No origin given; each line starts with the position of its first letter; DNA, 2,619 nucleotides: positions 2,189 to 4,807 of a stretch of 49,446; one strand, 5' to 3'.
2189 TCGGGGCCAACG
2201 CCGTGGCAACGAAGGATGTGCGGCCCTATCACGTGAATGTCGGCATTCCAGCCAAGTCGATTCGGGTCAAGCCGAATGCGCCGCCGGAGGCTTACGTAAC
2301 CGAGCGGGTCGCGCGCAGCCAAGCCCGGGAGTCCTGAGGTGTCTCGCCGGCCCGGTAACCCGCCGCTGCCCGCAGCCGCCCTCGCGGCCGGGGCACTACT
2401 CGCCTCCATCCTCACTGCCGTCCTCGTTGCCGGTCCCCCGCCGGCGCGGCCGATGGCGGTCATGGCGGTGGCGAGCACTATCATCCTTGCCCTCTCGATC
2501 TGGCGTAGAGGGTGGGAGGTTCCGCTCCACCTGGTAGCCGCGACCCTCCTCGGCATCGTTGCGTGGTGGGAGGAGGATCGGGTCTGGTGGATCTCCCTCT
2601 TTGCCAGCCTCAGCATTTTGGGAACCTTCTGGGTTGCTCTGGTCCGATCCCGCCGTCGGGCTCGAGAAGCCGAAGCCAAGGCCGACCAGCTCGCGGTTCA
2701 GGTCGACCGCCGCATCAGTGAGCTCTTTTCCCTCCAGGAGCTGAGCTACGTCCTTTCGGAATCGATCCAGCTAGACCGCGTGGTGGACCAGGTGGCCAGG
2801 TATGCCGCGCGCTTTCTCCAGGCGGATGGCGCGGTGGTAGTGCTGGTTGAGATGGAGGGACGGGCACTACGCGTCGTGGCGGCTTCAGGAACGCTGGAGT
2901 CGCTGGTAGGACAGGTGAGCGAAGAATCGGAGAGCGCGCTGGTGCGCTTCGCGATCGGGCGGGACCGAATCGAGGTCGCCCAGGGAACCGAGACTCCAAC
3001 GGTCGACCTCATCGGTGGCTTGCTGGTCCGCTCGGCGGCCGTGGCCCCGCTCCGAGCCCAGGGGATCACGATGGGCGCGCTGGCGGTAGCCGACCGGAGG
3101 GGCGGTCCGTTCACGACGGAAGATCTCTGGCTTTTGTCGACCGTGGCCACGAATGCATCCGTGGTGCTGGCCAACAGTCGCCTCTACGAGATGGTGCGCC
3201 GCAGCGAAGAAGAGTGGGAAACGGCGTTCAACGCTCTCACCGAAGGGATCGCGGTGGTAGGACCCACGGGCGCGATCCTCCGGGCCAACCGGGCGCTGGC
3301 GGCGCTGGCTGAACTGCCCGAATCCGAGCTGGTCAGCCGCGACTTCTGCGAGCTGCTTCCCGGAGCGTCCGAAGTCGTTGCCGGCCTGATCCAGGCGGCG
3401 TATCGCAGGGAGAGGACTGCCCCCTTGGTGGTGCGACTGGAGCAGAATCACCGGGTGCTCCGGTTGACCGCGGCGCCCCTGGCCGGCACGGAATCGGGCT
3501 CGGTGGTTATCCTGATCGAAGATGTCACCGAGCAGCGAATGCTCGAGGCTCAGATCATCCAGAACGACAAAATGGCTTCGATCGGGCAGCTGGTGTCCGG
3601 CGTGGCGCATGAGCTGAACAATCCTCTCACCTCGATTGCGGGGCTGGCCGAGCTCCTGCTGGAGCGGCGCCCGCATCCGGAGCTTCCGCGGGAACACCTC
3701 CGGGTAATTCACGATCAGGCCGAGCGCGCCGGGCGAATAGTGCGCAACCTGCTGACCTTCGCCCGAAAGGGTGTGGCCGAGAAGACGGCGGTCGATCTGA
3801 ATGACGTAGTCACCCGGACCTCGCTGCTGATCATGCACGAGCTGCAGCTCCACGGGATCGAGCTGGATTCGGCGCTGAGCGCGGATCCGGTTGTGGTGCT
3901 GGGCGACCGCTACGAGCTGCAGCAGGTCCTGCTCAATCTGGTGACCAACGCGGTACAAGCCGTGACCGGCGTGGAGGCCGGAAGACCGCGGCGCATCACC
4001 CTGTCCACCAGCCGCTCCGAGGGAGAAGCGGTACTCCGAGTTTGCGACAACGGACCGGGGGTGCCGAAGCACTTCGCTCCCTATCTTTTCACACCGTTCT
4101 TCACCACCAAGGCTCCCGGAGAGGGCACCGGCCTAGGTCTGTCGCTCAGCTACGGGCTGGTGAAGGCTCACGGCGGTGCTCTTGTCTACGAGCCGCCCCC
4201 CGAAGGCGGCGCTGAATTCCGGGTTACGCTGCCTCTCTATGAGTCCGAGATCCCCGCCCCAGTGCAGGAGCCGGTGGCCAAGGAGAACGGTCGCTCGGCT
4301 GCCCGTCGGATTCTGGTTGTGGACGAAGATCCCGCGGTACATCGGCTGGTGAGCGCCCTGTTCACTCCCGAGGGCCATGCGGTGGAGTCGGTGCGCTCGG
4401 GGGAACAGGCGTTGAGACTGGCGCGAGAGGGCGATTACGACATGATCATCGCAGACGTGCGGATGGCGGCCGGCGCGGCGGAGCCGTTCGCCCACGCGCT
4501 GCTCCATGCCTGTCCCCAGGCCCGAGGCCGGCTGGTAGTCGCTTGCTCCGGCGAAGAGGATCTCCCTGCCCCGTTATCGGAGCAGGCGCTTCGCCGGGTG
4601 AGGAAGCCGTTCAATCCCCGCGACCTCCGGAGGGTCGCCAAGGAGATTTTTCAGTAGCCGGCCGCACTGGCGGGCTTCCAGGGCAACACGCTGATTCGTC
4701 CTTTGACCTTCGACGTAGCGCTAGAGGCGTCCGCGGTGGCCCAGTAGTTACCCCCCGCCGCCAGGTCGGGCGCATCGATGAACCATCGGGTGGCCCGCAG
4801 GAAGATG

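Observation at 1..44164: Dispersed family of inverted repeats whose arms are short tandem arrays (at least 8 copies in 49 kb), with arm-to-arm covariation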

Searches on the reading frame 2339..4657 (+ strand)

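Call 7: search_protein_families(library=pfam, proteins=[window:2339-4657:+])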
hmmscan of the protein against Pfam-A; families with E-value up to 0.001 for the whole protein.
window:2339-4657:+ (772 aa): 11 families
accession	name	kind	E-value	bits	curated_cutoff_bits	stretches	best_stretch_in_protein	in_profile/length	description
PF02518.31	HATPase_c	-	4.1e-24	85.6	26.4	1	522-634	1-110/111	Histidine kinase-, DNA gyrase B-, and HSP90-like ATPase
PF00512.31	HisKA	-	6.3e-18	65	26.9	1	416-477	3-63/66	His Kinase A (phospho-acceptor) domain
PF00072.30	Response_reg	-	5e-11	43.2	30.2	1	658-765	1-108/111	Response regulator receiver domain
PF13492.12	GAF_3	-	2.4e-10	41.3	27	1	145-279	2-129/129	GAF domain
PF01590.32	GAF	-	2.5e-09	38.2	22.4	1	145-276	2-132/133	GAF domain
PF08448.16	PAS_4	-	5.5e-08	33.5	23.1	1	297-400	1-109/110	PAS fold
PF13185.12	GAF_2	-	9.4e-08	32.8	28.6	1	145-277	4-135/136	GAF domain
PF00989.32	PAS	-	0.00013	22.4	22.6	1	291-355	1-67/113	PAS fold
PF13581.12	HATPase_c_2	-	0.00014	22.4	27.4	0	534-609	39-110/127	Histidine kinase-like ATPase domain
PF12860.13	PAS_7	-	0.00014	22.4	27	0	298-401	2-112/115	PAS fold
PF13188.13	PAS_8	-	0.00082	19.6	21.8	0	293-343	3-54/65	PAS domain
